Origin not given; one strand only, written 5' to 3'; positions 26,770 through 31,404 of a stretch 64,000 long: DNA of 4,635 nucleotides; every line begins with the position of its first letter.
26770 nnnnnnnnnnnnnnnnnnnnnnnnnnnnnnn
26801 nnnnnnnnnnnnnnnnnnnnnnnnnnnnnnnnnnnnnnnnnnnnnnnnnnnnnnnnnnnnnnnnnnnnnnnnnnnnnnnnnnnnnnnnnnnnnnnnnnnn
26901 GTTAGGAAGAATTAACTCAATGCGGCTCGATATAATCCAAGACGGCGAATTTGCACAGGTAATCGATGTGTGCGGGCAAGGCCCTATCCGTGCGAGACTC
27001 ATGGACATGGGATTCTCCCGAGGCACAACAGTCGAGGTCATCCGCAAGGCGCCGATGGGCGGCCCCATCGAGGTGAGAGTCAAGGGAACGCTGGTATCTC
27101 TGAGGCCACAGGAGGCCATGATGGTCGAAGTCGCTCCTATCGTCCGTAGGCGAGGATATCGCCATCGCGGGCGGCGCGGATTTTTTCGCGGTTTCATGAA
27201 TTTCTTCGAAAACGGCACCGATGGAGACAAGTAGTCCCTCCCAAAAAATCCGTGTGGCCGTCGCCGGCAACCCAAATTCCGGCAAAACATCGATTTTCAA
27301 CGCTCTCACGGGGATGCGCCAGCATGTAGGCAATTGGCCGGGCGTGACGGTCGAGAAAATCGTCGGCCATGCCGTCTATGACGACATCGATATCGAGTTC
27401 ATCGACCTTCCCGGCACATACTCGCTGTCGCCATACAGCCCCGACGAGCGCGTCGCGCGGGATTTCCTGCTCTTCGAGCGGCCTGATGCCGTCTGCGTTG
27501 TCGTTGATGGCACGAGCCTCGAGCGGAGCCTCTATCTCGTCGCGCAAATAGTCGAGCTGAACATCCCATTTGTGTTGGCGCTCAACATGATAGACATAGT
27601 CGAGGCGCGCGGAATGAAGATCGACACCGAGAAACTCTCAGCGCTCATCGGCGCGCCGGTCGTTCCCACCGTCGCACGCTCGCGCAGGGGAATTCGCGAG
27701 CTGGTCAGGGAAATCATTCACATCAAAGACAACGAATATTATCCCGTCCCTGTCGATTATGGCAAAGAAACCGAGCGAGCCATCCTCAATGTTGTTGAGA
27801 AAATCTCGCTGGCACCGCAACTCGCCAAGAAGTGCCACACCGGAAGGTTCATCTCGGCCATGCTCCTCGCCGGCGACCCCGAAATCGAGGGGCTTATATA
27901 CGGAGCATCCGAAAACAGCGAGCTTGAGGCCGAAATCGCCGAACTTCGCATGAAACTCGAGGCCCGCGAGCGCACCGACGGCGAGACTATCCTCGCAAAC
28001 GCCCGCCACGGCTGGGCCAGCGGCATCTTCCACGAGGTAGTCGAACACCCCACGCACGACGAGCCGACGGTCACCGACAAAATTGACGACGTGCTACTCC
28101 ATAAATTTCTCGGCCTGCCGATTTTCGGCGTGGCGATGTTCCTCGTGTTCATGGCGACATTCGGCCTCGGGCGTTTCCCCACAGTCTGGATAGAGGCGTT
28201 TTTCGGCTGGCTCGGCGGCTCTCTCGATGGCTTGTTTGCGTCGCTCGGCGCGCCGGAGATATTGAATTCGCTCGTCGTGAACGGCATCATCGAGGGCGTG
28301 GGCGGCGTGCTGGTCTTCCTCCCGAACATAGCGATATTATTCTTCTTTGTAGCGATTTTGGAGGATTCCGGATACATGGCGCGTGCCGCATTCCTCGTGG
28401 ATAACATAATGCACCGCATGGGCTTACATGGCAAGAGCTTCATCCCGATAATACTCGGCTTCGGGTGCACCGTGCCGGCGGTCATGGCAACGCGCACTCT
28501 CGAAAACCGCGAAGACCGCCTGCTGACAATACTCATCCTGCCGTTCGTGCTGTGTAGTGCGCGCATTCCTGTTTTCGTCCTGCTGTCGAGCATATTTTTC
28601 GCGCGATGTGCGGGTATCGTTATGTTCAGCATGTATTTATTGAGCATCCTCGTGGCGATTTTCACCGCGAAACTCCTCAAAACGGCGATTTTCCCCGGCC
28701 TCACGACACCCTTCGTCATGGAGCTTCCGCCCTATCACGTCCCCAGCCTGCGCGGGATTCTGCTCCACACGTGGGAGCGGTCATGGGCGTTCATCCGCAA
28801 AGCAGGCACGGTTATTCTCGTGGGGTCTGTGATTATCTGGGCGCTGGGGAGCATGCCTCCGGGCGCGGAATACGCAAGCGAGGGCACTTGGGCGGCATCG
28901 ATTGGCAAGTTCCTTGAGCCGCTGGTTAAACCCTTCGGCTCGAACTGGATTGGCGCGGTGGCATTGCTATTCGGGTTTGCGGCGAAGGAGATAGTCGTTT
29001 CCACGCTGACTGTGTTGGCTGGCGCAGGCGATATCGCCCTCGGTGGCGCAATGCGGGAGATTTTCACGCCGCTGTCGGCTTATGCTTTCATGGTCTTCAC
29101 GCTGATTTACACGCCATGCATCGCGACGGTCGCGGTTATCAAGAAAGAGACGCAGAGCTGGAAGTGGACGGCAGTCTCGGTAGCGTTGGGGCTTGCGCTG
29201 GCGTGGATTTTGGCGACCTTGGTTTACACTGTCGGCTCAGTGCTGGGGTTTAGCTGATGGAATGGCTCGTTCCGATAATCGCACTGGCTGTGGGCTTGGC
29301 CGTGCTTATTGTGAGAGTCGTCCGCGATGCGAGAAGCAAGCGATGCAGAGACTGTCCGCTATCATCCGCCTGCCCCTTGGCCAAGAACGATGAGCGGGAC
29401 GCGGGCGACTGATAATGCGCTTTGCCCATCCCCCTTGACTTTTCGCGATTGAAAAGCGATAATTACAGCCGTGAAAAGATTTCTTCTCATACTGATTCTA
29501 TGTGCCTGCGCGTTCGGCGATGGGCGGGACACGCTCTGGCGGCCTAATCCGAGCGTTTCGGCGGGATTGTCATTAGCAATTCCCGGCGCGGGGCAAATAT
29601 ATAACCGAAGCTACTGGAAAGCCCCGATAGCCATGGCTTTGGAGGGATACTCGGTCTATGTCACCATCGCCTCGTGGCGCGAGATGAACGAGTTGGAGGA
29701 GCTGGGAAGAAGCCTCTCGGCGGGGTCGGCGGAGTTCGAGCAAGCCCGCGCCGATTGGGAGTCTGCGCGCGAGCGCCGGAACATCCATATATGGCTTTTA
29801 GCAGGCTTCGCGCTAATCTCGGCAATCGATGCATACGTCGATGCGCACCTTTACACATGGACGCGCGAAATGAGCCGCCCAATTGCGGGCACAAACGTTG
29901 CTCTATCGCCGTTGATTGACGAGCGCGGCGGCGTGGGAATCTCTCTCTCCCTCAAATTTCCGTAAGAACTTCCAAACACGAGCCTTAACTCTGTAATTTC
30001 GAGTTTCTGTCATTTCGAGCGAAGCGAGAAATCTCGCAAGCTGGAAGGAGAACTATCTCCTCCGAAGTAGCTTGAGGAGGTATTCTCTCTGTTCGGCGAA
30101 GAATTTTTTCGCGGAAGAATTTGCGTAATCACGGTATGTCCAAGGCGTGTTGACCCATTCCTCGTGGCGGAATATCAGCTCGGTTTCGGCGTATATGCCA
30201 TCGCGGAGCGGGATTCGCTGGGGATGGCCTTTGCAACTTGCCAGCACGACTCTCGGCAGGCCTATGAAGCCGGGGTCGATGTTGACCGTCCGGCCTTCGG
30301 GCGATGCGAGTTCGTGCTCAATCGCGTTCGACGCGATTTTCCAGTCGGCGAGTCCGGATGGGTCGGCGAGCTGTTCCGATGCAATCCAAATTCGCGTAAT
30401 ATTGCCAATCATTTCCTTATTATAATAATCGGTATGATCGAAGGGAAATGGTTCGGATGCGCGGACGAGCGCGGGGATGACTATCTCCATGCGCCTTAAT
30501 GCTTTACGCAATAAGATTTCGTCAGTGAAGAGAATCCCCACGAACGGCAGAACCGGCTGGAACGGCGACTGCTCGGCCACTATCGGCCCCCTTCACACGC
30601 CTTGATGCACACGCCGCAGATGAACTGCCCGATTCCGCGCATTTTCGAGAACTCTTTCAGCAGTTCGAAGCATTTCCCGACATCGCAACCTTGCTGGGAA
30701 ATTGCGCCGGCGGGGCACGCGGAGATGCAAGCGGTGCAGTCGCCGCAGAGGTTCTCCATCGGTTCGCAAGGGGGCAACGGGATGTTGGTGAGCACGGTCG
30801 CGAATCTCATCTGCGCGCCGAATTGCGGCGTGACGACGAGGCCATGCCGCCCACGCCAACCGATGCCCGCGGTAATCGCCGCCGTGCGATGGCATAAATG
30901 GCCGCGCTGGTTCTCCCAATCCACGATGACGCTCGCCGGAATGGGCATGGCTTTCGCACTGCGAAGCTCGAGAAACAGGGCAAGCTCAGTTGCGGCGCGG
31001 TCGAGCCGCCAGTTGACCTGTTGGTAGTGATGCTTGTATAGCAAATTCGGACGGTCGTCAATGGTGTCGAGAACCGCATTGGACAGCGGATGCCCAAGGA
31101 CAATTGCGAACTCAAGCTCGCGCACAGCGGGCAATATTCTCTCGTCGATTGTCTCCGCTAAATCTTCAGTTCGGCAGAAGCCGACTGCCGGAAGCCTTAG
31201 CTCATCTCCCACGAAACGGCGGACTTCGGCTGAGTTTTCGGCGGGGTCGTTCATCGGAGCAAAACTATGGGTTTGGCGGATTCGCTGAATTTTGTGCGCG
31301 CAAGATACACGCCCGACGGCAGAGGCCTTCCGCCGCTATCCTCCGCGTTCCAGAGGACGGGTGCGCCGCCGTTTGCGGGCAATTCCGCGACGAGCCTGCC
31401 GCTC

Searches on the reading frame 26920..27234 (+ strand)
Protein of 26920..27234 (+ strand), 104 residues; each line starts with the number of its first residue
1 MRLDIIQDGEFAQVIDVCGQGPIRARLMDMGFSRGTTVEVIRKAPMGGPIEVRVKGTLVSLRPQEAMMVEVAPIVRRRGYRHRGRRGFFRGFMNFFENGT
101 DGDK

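Call 13: search_protein_families(library=pfam, proteins=[window:26920-27234:+])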
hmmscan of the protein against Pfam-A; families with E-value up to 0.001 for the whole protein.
window:26920-27234:+ (104 aa): 1 family
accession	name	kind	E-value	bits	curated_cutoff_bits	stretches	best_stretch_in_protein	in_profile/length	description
PF04023.20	FeoA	-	1.6e-21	76.6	23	1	1-72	1-73/74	FeoA domain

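Call 18: find_encoding_contigs(protein=window:26920-27234:+, flank=6000, max_places=10)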
Protein window:26920-27234:+ (104 aa): 4 contigs read that carry it; 3 places shown.
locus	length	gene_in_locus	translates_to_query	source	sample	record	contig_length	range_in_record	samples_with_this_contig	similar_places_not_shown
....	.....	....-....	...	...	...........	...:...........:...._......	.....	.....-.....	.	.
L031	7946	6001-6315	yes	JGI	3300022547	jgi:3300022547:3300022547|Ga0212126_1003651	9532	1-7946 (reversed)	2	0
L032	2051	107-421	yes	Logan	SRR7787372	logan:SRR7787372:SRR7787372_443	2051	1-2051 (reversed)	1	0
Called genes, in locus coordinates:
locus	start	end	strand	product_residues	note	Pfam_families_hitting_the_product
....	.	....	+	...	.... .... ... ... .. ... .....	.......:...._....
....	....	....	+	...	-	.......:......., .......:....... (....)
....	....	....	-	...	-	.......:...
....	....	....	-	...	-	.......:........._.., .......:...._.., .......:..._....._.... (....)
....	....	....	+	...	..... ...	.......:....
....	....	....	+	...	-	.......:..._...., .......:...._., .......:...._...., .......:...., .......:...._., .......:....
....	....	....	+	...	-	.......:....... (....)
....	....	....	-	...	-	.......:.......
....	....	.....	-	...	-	-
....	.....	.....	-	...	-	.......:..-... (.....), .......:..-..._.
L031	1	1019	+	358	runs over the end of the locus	PF03739:LptF_LptG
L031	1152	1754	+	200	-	PF18955:DUF5698, PF10035:DUF2179 (weak)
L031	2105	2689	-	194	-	PF01558:POR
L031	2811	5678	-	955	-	PF00082:Peptidase_S8, PF13860:FlgD_ig, PF18962:Por_Secre_tail (weak)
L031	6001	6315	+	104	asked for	PF04023:FeoA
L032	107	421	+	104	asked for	PF04023:FeoA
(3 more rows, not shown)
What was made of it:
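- The same locus appears in three independent assemblies (call 18).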

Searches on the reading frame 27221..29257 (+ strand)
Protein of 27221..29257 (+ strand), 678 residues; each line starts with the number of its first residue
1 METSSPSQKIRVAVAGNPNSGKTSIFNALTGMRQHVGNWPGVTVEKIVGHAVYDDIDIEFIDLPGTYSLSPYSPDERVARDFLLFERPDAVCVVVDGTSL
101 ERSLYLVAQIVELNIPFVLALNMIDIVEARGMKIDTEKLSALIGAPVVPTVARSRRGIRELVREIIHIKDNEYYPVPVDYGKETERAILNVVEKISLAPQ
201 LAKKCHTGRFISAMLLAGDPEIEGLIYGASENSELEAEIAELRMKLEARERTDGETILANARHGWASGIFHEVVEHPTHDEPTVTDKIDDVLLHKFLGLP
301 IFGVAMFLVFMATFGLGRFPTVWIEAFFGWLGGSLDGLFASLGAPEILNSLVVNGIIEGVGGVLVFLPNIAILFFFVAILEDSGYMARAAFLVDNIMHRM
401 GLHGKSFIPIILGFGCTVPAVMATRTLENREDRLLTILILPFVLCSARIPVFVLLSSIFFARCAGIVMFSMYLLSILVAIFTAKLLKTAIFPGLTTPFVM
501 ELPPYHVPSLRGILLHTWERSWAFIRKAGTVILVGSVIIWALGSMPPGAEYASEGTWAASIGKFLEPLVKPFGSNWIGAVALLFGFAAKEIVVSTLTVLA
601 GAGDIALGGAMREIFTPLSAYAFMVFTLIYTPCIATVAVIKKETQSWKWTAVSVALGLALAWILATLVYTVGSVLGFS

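Call 13: search_protein_families(library=pfam, proteins=[window:27221-29257:+])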
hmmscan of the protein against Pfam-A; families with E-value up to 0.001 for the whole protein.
window:27221-29257:+ (678 aa): 6 families
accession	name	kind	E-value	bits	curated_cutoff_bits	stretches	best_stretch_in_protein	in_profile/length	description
PF02421.24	FeoB_N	-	2e-63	213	27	1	11-165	2-156/156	Ferrous iron transport protein B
PF07670.19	Gate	-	2.9e-40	137.4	29.6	2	363-455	1-100/104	Nucleoside recognition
PF07664.17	FeoB_C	-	1.1e-21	76.8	26.6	1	468-520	1-54/54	Ferrous iron transport protein B C terminus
PF01926.29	MMR_HSR1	-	5.6e-20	72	21.9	1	11-122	1-112/113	50S ribosome-binding GTPase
PF17910.6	FeoB_Cyto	-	4e-12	46.8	23.4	1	180-274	1-89/90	FeoB cytosolic helical domain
PF09439.16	SRPRB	-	0.00035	20.4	25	1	8-70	2-60/178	Signal recognition particle receptor beta subunit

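Call 67: find_homologous_proteins(query=window:27221-29257:+, max_evalue=1e-100)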
Query window:27221-29257:+ (678 aa): 7975 proteins with E <= 1e-100 among 8000 candidates; the best 120 are listed.
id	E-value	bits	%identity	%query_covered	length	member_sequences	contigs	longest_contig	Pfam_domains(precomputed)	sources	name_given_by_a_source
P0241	0.0e+0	1506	100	100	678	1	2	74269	PF01926.30,PF07664.18,PF02421.25,PF17910.7,PF07670.20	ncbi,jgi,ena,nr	ncbi:MAG TPA: ferrous iron transport protein B [candidate division Zixibacteria bacterium]|nr:ferrou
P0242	0.0e+0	1170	76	99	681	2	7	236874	PF01926.30,PF07664.18,PF02421.25,PF17910.7,PF07670.20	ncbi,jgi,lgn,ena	-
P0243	0.0e+0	1117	74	97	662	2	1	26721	PF01926.30,PF07664.18,PF02421.25,PF17910.7,PF07670.20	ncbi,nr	ncbi:ferrous iron transport protein B, partial [bacterium]|nr:ferrous iron transport protein B [bact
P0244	0.0e+0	1086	70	99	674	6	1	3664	PF01926.30,PF07664.18,PF09439.17,PF02421.25,PF17910.7,PF07670.20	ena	-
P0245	0.0e+0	1040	69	99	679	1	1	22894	PF01926.30,PF07664.18,PF02421.25,PF17910.7,PF07670.20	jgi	-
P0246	0.0e+0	1029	68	98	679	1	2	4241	PF01926.30,PF07664.18,PF02421.25,PF17910.7,PF07670.20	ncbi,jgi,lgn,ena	-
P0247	0.0e+0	1027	68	99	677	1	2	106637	PF01926.30,PF07664.18,PF02421.25,PF17910.7,PF07670.20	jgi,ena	-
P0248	0.0e+0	1017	67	99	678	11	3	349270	PF01926.30,PF07664.18,PF02421.25,PF17910.7,PF07670.20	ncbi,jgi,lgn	jgi:ferrous iron transport protein B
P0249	2.5e-297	1006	66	99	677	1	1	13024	PF01926.30,PF07664.18,PF09439.17,PF02421.25,PF17910.7,PF07670.20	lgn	-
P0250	3.1e-295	999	66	99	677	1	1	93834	PF01926.30,PF07664.18,PF02421.25,PF17910.7,PF07670.20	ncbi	-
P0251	1.4e-294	997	65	99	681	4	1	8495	PF01926.30,PF07664.18,PF02421.25,PF17910.7,PF07670.20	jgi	-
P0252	5.5e-282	955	69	91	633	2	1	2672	PF07664.18,PF02421.25,PF17910.7,PF07670.20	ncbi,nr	ncbi:ferrous iron transport protein B, partial [bacterium]|nr:ferrous iron transport protein B [bact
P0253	1.7e-215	735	50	99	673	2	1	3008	PF01926.30,PF07664.18,PF09439.17,PF02421.25,PF00009.34,PF17910.7,PF07670.20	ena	-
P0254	9.9e-213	726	51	98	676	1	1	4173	PF01926.30,PF07664.18,PF02421.25,PF00009.34,PF17910.7,PF07670.20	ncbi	-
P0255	1.3e-212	726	50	99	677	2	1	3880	PF01926.30,PF07664.18,PF02421.25,PF00009.34,PF17910.7,PF07670.20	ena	-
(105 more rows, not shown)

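Call 68: find_encoding_contigs(protein=P0245, flank=8000, max_places=1)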
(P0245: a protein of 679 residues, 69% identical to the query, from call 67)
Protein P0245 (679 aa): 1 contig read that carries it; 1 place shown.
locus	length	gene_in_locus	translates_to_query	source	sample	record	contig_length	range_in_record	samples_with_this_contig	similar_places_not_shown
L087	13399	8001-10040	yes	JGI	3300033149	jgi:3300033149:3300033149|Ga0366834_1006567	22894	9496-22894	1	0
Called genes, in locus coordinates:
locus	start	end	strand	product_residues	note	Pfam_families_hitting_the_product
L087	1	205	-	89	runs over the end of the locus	-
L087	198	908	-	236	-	PF13507:GATase_5, PF01965:DJ-1_PfpI, PF07685:GATase_3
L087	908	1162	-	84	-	PF02700:PurS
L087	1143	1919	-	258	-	PF01066:CDP-OH_P_transf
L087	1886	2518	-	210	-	PF02666:PS_Dcarbxylase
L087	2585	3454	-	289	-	PF04055:Radical_SAM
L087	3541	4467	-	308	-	PF01734:Patatin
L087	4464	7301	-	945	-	PF00082:Peptidase_S8, PF18962:Por_Secre_tail (faint), PF13860:FlgD_ig (weak)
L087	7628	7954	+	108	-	PF04023:FeoA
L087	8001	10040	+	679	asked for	PF01926:MMR_HSR1, PF02421:FeoB_N, PF17910:FeoB_Cyto, PF07670:Gate, PF07664:FeoB_C, PF07670:Gate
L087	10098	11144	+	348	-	-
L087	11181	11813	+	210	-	PF02663:FmdE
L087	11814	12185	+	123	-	-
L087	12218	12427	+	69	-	-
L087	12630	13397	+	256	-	?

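Call 69: find_encoding_contigs(protein=P0242, flank=8000, max_places=1)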
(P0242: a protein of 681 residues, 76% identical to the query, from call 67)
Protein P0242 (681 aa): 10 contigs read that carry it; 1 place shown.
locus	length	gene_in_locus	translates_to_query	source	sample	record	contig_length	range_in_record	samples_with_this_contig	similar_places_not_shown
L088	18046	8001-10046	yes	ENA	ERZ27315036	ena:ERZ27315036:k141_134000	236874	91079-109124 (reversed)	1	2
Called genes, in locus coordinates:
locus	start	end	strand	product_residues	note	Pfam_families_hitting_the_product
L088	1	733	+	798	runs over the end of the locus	PF00317:Ribonuc_red_lgN, PF02867:Ribonuc_red_lgC, PF12637:TSCPD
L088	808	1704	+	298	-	-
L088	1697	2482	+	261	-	-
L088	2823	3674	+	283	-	-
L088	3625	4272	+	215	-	PF01148:CTP_transf_1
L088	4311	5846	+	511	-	PF02142:MGS, PF01808:AICARFT_IMPCHas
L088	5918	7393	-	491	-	PF00691:OmpA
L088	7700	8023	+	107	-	PF04023:FeoA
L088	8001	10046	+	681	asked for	PF01926:MMR_HSR1, PF02421:FeoB_N, PF17910:FeoB_Cyto, PF07670:Gate, PF07664:FeoB_C, PF07670:Gate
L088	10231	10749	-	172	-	PF13091:PLDc_2, PF00614:PLDc (weak)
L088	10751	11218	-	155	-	PF12690:BsuPI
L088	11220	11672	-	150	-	PF00359:PTS_EIIA_2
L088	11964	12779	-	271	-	PF00072:Response_reg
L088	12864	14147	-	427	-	PF00072:Response_reg, PF00512:HisKA, PF02518:HATPase_c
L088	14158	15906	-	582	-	PF00072:Response_reg, PF00989:PAS, PF08448:PAS_4, PF13188:PAS_8, PF13426:PAS_9, PF00989:PAS, PF13426:PAS_9, PF13487:HD_5, +3 more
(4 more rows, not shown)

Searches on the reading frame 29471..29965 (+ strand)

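Call 82: search_protein_families(library=pfam, proteins=[window:29471-29965:+], max_evalue=0.00001)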
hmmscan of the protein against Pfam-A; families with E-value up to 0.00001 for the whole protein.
window:29471-29965:+ (164 aa): 1 family
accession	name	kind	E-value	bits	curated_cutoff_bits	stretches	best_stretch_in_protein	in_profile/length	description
PF18935.5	DUF5683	-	8.4e-20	71.7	26.7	1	24-162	2-150/151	Family of unknown function (DUF5683)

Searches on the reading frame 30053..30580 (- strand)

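Call 82: search_protein_families(library=pfam, proteins=[window:30053-30580:-], max_evalue=0.00001)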
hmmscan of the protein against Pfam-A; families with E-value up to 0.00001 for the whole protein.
window:30053-30580:- (175 aa): 1 family
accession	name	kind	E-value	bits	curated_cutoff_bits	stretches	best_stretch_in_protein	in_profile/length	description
PF14385.11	DUF4416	-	1.8e-46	158.5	27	1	9-166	2-160/162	Domain of unknown function (DUF4416)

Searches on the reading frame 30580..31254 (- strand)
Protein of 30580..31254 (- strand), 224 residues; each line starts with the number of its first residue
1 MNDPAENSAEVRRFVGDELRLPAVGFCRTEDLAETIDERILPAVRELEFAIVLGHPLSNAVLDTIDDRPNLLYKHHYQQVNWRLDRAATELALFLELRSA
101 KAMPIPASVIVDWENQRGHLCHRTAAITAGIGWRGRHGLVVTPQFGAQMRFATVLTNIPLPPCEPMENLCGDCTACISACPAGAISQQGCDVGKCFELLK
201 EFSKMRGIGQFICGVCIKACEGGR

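Call 82: search_protein_families(library=pfam, proteins=[window:30580-31254:-], max_evalue=0.00001)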
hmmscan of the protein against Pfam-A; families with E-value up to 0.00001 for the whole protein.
window:30580-31254:- (224 aa): 0 families

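Call 84: search_protein_families(library=pfam, proteins=[window:30580-31254:-], max_evalue=0.01)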
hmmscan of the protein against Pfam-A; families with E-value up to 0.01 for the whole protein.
window:30580-31254:- (224 aa): 3 families
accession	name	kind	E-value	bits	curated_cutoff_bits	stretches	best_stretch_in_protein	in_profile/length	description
PF13484.11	Fer4_16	-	0.00036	21.7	30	1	170-220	2-63/66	4Fe-4S double cluster binding domain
PF12837.12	Fer4_6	-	0.00073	19.8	25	1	167-185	6-24/24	4Fe-4S binding domain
PF00037.32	Fer4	-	0.00098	19.3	21.1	1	167-186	5-24/24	4Fe-4S binding domain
